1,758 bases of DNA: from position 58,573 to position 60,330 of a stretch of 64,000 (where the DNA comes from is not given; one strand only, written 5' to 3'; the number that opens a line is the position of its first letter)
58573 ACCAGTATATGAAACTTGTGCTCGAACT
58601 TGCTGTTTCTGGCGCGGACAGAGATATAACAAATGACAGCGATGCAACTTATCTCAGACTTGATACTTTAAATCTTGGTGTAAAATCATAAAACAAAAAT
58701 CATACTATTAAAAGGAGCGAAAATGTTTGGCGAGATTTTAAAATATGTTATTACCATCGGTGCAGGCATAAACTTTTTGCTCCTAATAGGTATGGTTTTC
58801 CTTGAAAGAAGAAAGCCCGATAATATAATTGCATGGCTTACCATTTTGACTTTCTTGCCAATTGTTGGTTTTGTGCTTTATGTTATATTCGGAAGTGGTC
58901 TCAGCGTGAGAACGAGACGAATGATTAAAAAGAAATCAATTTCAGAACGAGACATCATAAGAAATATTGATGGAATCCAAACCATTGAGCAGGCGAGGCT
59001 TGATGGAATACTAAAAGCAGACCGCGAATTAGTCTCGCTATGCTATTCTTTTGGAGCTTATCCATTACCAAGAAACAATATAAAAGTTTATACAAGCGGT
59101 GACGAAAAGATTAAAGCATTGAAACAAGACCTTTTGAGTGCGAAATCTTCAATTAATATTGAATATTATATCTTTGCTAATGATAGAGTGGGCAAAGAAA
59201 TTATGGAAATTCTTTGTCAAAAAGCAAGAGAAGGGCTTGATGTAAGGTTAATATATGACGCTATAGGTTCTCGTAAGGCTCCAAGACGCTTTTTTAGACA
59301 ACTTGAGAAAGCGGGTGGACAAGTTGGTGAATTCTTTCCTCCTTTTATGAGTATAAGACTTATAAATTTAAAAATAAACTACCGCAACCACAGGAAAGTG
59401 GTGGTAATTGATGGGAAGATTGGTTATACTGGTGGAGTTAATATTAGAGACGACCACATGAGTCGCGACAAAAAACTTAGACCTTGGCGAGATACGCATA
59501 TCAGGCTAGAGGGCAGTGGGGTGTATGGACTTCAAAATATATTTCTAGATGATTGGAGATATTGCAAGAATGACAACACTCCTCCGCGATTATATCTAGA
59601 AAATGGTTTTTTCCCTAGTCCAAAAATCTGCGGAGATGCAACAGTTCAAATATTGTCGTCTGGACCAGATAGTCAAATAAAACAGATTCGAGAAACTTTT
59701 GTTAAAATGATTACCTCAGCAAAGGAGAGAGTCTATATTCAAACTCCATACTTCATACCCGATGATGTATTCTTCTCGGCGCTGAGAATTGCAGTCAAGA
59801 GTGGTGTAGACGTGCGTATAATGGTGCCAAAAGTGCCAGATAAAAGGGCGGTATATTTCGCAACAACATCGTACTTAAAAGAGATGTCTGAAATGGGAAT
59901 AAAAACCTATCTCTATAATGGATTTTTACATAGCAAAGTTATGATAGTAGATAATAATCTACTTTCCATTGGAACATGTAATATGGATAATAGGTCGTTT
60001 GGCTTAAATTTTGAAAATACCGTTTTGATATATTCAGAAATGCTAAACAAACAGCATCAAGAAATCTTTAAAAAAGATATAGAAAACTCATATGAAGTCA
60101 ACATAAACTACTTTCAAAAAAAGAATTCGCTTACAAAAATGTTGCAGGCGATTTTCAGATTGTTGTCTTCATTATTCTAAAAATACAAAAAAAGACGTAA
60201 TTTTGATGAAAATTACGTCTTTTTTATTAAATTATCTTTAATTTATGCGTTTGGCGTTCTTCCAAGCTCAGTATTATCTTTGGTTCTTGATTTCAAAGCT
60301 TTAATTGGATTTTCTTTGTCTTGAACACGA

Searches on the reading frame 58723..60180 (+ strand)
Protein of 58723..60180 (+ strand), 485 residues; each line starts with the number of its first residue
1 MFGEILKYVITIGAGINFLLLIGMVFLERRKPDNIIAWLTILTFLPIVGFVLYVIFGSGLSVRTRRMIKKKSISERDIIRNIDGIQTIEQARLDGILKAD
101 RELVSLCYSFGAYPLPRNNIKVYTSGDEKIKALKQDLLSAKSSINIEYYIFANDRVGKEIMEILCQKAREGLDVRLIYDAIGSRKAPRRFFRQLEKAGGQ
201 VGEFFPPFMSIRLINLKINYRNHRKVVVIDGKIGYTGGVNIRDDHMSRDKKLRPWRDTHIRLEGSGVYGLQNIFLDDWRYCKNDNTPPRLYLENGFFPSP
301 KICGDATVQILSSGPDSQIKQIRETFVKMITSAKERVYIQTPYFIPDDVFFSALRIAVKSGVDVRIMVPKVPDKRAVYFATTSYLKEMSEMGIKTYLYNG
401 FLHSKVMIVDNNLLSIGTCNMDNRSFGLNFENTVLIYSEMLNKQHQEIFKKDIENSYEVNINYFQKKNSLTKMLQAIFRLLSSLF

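Call 10: search_protein_families(library=pfam, proteins=[window:58723-60180:+])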
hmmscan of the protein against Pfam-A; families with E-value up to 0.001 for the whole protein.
window:58723-60180:+ (485 aa): 3 families
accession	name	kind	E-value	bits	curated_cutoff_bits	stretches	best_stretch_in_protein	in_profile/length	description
PF13091.12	PLDc_2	-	4.9e-45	153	27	2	327-452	2-131/132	PLD-like domain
PF00614.28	PLDc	-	5.6e-13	48.7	21.9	2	398-425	1-28/28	Phospholipase D Active site motif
PF13396.11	PLDc_N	-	7.9e-08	32.6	23.3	1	16-57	2-41/42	Phospholipase_D-nuclease N-terminal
